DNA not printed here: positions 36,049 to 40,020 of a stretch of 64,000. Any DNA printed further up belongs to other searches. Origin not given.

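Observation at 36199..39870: Envelope-spanning TPR lipoprotein with a D(S/T)x sequon-packed stalk and TonB-like C-terminus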

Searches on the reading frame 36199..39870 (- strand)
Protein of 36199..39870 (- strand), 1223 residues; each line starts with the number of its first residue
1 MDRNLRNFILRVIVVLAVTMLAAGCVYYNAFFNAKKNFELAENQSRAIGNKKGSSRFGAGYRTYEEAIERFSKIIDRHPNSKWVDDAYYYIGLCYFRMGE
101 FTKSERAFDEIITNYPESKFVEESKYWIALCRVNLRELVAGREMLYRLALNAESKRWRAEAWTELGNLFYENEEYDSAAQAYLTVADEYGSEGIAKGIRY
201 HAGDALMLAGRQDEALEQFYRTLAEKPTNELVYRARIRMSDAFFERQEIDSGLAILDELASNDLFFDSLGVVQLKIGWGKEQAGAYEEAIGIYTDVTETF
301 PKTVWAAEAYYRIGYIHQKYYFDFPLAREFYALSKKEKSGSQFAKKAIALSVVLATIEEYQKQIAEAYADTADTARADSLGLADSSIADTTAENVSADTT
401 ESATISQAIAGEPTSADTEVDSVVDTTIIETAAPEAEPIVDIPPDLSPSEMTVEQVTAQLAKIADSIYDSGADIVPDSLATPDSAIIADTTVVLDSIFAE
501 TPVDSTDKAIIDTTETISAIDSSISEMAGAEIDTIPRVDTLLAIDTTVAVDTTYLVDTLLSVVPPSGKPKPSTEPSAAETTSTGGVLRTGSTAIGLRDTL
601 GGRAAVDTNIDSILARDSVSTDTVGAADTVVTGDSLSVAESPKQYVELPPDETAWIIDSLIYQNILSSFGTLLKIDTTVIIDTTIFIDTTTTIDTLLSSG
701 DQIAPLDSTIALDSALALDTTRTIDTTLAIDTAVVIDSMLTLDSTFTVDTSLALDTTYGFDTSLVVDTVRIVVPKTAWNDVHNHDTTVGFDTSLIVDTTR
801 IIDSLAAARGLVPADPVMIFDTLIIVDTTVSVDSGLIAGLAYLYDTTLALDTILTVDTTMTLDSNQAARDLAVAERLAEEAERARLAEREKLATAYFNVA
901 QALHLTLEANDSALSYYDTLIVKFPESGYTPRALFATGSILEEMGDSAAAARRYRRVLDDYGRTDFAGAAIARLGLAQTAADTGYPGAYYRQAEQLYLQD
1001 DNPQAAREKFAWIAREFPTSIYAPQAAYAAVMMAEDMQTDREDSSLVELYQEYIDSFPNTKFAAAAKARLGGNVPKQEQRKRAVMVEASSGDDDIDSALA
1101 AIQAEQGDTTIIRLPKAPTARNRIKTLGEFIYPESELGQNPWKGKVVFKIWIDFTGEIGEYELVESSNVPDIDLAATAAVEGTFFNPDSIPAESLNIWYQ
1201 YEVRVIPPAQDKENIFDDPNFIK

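Call 4: search_protein_families(library=pfam, proteins=[window:36199-39870:-], max_evalue=1)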
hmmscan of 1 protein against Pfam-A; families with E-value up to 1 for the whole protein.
window:36199-39870:- (1223 aa): 18 families
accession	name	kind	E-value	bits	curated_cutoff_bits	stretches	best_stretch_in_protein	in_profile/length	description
PF13174.12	TPR_6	-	3e-22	78.1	26.3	3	86-118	1-33/33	Tetratricopeptide repeat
PF13432.12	TPR_16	-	6.1e-17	62.2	32.7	4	164-229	2-64/65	Tetratricopeptide repeat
PF07719.23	TPR_2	-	3.2e-11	42.9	27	2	86-117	2-33/34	Tetratricopeptide repeat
PF14559.12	TPR_19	-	6.2e-10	39.7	25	2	206-261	1-53/68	Tetratricopeptide repeat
PF00515.34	TPR_1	-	7.4e-10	38.7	27.8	2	86-117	2-33/34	Tetratricopeptide repeat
PF13428.12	TPR_14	-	1e-08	35.4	23.5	1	199-238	4-43/44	Tetratricopeptide repeat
PF13525.12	YfiO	-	2.1e-08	34.6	25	1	63-133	20-90/203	Outer membrane lipoprotein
PF13424.12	TPR_12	-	1.7e-06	28.5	30.1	2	64-116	19-76/77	Tetratricopeptide repeat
PF09976.15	TPR_21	-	4.6e-06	26.9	25.5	2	888-984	35-127/193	Tetratricopeptide repeat-like domain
PF03544.19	TonB_C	-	0.00014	22.6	24.6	1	1139-1201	11-73/79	Gram-negative bacterial TonB protein C-terminal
PF13103.11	TonB_2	-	0.0011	19.5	22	1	1144-1183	26-65/85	TonB C terminal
PF13181.12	TPR_8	-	0.002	18.6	25.7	0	86-116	2-32/34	Tetratricopeptide repeat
PF13414.12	TPR_11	-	0.0035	17.5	26.8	0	166-184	1-19/42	TPR repeat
PF00365.25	PFK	-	0.017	14.9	30.9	1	770-797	118-145/277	Phosphofructokinase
PF24575.1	TPR_Slam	-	0.022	15.6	35.2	0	934-979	50-90/104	Surface lipoprotein assembly modifier, N-terminal TPR repeats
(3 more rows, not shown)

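Call 5: search_protein_families(library=ncbifam, proteins=[window:36199-39870:-], max_evalue=1)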
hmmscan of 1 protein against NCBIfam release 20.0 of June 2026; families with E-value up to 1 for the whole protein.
window:36199-39870:- (1223 aa): 11 families
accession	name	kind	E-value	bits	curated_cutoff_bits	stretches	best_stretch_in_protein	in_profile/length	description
TIGR02795.1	tol_pal_ybgF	equivalog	1.5e-32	112.7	90.1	6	62-145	16-99/119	tol-pal system protein YbgF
NF052312.1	T9SS_PorW_SprE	equivalog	1.4e-27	96.7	250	2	56-331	68-351/716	type IX secretion system periplasmic lipoprotein PorW/SprE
TIGR03302.1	OM_YfiO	subfamily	8.6e-21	74.5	81.4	4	11-135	3-120/239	outer membrane protein assembly factor BamD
NF008068.0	PRK10803.1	equivalog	6.1e-15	55.9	383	3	866-1010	117-260/263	cell division protein CpoB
TIGR02552.1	LcrH_SycD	equivalog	2.5e-06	27.2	104.8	2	156-230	49-120/136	SycD/LcrH family type III secretion system chaperone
NF040959.1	MamA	equivalog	4.8e-06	26.2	200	1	158-235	104-178/204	magnetosome protein MamA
TIGR01352.1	tonB_Cterm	subfamily_domain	5.4e-06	26.7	27.1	1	1132-1192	3-62/76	TonB family protein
NF053852.1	vesicle_Bd0635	exception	7.3e-06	25.8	250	1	62-125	152-215/223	CpoB-like predatory vesicle lipoprotein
NF047507.1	TPR_BatC_Lepto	exception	0.0032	17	175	1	31-118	40-129/214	TPR repeat-containing protein BatC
NF002872.1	PRK03202.1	subfamily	0.0076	15.3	253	1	769-798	118-147/323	ATP-dependent 6-phosphofructokinase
TIGR02483.1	PFK_mixed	subfamily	0.017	14.2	430.55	1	769-805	119-155/325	phosphofructokinase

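Call 7: find_homologous_proteins(query=window:36199-39870:-, max_evalue=0.00001)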
Query window:36199-39870:- (1223 aa): 81 proteins with E <= 0.00001 among 8000 candidates.
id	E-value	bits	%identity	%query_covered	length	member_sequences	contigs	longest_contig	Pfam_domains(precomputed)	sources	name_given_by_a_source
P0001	0.0e+0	2664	100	100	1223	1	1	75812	PF14559.13,PF09976.16,PF13525.13,PF00515.35,PF13424.13,PF13432.13,PF13428.13,PF07719.24,PF13174.13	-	-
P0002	0.0e+0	1012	46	100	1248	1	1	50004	PF14559.13,PF09976.16,PF13525.13,PF00515.35,PF13424.13,PF13432.13,PF13428.13,PF13181.13,PF07719.24,PF13174.13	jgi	-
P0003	4.0e-272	924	45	52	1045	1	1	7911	PF14559.13,PF09976.16,PF00515.35,PF13424.13,PF13432.13,PF13428.13,PF13181.13,PF07719.24,PF13174.13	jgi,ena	-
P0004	1.5e-257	876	44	52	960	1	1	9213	PF14559.13,PF09976.16,PF13525.13,PF13414.13,PF00515.35,PF13424.13,PF13432.13,PF13428.13,PF07719.24,PF13174.13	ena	-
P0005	2.5e-255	868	44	56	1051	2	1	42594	PF14559.13,PF09976.16,PF00515.35,PF13424.13,PF13432.13,PF13428.13,PF07719.24,PF13174.13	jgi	jgi:TolA-binding protein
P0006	4.4e-230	785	37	61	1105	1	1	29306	PF14559.13,PF09976.16,PF13525.13,PF13424.13,PF13432.13,PF13428.13,PF07719.24,PF13174.13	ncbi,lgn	-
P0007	4.0e-119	417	34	30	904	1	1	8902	PF14559.13,PF09976.16,PF13525.13,PF13424.13,PF13432.13,PF13428.13,PF13181.13,PF07719.24,PF13174.13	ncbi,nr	ncbi:MAG: tetratricopeptide repeat protein [candidate division Zixibacteria bacterium]|nr:tetratrico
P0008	9.5e-90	320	31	30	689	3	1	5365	PF14559.13,PF13525.13,PF03544.20,PF00515.35,PF13424.13,PF13432.13,PF13428.13,PF13181.13,PF07719.24,PF13512.13,PF13174.13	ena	-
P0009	4.3e-84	301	29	46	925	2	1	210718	PF14559.13,PF13525.13,PF13414.13,PF00515.35,PF12895.14,PF13432.13,PF13428.13,PF13181.13,PF07719.24,PF13174.13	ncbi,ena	-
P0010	1.4e-78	283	29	46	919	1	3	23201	PF14559.13,PF13525.13,PF13414.13,PF12895.14,PF13432.13,PF13428.13,PF07719.24,PF13174.13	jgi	jgi:TolA-binding protein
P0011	1.2e-76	277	31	33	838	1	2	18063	PF13525.13,PF13414.13,PF21545.4,PF13428.13,PF14559.13,PF00515.35,PF12895.14,PF13424.13,PF13432.13,PF13181.13,PF07719.24,PF13174.13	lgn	-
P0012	1.9e-75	273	30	33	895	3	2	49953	PF13525.13,PF13432.13,PF13428.13,PF13181.13,PF07719.24,PF13174.13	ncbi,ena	-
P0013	3.0e-74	269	28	36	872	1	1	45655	PF14559.13,PF13525.13,PF13414.13,PF03544.20,PF12895.14,PF13424.13,PF13432.13,PF13428.13,PF07719.24,PF13174.13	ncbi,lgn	-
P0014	8.9e-74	267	30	32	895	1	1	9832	PF14559.13,PF13525.13,PF13414.13,PF12895.14,PF13432.13,PF13428.13,PF13181.13,PF07719.24,PF13174.13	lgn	-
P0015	9.6e-70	254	33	26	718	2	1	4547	PF14559.13,PF09976.16,PF13525.13,PF00515.35,PF13424.13,PF13432.13,PF13428.13,PF13181.13,PF07719.24,PF13174.13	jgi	jgi:TolA-binding protein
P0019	4.3e-61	225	27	35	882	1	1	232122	PF09976.16,PF13525.13,PF25058.2,PF13428.13,PF14559.13,PF03544.20,PF00515.35,PF12895.14,PF13424.13,PF13432.13,PF07719.24,PF13174.13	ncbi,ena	-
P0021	2.6e-45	173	27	34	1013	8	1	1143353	PF14559.13,PF23914.2,PF13525.13,PF00515.35,PF12895.14,PF13424.13,PF13432.13,PF13428.13,PF13181.13,PF07719.24,PF13174.13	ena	-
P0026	3.9e-28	116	27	27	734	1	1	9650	PF13525.13,PF13176.13,PF13428.13,PF14559.13,PF03544.20,PF12895.14,PF13424.13,PF21033.5,PF13432.13,PF13181.13,PF07719.24,PF13174.13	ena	-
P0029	1.7e-21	94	25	26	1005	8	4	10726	PF14559.13,PF09976.16,PF12895.14,PF13424.13,PF13432.13,PF13428.13,PF13181.13,PF07719.24,PF13174.13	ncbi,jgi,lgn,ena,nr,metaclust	ncbi:MAG: tetratricopeptide repeat protein [Bacteroidetes bacterium]|nr:tetratricopeptide repeat pro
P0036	4.2e-18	83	26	26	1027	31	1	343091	PF14559.13,PF12895.14,PF13424.13,PF13432.13,PF13428.13,PF07719.24,PF13174.13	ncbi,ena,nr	ncbi:MAG: hypothetical protein OXI44_06305 [Bacteroidota bacterium]|nr:hypothetical protein [Bactero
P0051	6.8e-14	69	26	27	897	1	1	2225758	PF14559.13,PF13424.13,PF13432.13,PF13428.13,PF07719.24,PF13174.13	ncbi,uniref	ncbi:tetratricopeptide repeat protein [Gracilimonas sp. Q87]|uniref:type IX secretion system peripla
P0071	3.5e-9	53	23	26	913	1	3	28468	PF03544.20,PF13424.13,PF13174.13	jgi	jgi:tetratricopeptide (TPR) repeat protein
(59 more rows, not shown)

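Call 15: find_encoding_contigs(protein=P0002, flank=8000, max_places=2)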
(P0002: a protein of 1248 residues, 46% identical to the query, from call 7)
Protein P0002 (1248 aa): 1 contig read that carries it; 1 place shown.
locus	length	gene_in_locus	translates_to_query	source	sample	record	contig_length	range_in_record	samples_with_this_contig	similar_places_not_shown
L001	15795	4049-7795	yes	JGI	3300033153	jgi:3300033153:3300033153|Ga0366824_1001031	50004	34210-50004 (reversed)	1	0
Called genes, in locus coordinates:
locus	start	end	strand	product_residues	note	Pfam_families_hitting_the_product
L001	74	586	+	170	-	-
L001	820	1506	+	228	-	-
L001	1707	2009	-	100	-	-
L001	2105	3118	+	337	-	PF02146:SIR2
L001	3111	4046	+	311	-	PF04055:Radical_SAM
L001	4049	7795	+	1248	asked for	PF00515:TPR_1 (faint), PF07719:TPR_2 (faint), PF13181:TPR_8 (faint), PF13424:TPR_12 (faint), PF13428:TPR_14 (faint), PF13432:TPR_16 (faint), PF13525:YfiO (faint), PF13174:TPR_6 (weak), +2 more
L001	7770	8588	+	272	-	PF10418:DHODB_Fe-S_bind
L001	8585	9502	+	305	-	PF01180:DHO_dh, PF01207:Dus (weak), PF00977:His_biosynth (faint), PF03060:NMO (weak)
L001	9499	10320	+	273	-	PF00215:OMPdecase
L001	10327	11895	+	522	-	PF03853:YjeF_N, PF01256:Carb_kinase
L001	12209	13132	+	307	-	-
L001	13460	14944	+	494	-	PF07719:TPR_2 (faint), PF07721:TPR_4 (faint), PF13181:TPR_8 (faint), PF13424:TPR_12 (faint), PF13428:TPR_14 (faint), PF00515:TPR_1 (weak), PF14559:TPR_19 (weak), PF13431:TPR_17 (weak), +6 more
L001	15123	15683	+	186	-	-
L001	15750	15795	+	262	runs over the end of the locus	PF03781:FGE-sulfatase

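Call 16: find_encoding_contigs(protein=P0009, flank=8000, max_places=2)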
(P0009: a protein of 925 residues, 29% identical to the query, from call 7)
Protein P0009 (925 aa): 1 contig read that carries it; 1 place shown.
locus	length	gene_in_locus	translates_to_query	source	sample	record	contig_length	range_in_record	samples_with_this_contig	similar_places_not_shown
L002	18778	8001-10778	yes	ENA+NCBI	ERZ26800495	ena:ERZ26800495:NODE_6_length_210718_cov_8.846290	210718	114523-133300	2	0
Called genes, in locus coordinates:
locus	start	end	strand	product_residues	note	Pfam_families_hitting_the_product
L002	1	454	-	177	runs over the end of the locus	-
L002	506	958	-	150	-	-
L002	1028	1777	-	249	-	PF00483:NTP_transferase, PF01128:IspD, PF02348:CTP_transf_3 (weak), PF12804:NTP_transf_3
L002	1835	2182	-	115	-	PF02261:Asp_decarbox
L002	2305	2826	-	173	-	PF09413:DUF2007 (weak)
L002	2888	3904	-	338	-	-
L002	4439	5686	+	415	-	PF20539:DUF6754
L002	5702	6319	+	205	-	-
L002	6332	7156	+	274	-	-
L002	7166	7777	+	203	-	-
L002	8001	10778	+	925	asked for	PF07719:TPR_2 (faint), PF13525:YfiO (weak), PF00515:TPR_1 (faint), PF12895:ANAPC3 (faint), PF13181:TPR_8 (faint), PF13414:TPR_11 (faint), PF13428:TPR_14 (faint), PF13174:TPR_6 (weak), +2 more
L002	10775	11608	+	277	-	PF00175:NAD_binding_1 (weak), PF10418:DHODB_Fe-S_bind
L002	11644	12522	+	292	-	PF01180:DHO_dh, PF03060:NMO (weak)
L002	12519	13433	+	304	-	PF00215:OMPdecase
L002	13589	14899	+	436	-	PF03486:HI0933_like, PF07992:Pyr_redox_2 (faint), PF00890:FAD_binding_2 (faint), PF01134:GIDA (faint), PF01266:DAO (faint), PF12831:FAD_oxidored, PF13450:NAD_binding_8 (weak), PF22780:HI0933_like_1st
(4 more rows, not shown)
